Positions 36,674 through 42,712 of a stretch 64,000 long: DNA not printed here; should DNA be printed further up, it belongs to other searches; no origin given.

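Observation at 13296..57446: Second recurrent element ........(G) immediately 5' of SD-like purine runs in front of late (virion/lysis) genes on both strands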

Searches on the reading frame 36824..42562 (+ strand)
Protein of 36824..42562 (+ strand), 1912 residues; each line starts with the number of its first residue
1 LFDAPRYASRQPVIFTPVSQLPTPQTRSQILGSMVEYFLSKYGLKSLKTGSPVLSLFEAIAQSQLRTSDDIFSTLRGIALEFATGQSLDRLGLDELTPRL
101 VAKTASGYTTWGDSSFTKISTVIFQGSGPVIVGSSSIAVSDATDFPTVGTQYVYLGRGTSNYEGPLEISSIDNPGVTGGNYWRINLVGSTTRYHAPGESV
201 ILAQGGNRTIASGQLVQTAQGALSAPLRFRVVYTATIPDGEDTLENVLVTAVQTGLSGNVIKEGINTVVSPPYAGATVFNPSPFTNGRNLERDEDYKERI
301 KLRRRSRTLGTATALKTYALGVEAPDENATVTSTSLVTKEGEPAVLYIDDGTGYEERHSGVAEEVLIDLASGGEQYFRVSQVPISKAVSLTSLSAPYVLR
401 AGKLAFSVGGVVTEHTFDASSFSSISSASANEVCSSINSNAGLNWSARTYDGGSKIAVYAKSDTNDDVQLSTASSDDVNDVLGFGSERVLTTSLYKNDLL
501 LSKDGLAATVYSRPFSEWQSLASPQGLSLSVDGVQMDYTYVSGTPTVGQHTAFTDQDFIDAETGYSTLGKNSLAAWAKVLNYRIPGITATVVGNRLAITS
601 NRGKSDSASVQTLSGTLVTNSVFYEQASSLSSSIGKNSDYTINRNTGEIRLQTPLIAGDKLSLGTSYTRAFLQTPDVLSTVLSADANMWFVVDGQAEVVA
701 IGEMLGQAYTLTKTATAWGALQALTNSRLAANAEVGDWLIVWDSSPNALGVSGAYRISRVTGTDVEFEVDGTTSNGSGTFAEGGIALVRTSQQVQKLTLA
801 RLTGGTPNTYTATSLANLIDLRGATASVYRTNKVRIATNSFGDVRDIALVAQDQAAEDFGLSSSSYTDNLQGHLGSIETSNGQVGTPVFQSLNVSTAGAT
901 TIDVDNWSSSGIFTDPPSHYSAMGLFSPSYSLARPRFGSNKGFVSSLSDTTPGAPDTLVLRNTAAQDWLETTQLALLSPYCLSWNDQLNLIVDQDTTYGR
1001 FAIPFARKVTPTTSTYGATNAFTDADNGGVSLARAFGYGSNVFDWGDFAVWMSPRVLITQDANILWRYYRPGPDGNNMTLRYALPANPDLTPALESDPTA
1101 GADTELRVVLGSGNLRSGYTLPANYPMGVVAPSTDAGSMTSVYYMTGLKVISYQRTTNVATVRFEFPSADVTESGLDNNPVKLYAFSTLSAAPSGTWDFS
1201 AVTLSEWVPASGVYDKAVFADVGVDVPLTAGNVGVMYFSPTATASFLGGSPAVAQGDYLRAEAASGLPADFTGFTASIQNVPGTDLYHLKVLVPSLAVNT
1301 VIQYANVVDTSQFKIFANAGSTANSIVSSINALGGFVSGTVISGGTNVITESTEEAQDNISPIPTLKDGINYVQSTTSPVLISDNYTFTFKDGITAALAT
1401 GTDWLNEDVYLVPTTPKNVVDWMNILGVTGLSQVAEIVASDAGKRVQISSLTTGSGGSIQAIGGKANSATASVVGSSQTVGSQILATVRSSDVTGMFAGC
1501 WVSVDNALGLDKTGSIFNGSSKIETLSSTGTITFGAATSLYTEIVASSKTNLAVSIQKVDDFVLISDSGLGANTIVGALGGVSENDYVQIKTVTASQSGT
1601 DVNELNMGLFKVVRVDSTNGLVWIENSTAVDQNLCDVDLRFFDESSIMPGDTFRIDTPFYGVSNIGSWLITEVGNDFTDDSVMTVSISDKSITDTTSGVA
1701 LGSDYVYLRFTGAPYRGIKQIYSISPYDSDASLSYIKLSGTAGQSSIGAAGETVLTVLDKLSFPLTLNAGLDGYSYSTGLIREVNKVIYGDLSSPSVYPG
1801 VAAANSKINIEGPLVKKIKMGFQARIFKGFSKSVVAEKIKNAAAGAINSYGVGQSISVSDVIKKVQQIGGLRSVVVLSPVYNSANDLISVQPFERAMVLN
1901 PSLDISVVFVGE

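Call 7: search_protein_families(library=phrogs, proteins=[window:36824-42562:+])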
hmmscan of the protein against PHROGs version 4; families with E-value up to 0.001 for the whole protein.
window:36824-42562:+ (1912 aa): 1 family
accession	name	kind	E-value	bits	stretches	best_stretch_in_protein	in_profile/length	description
phrog_6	-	tail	1.9e-19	70.7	1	206-391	161-328/548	baseplate wedge subunit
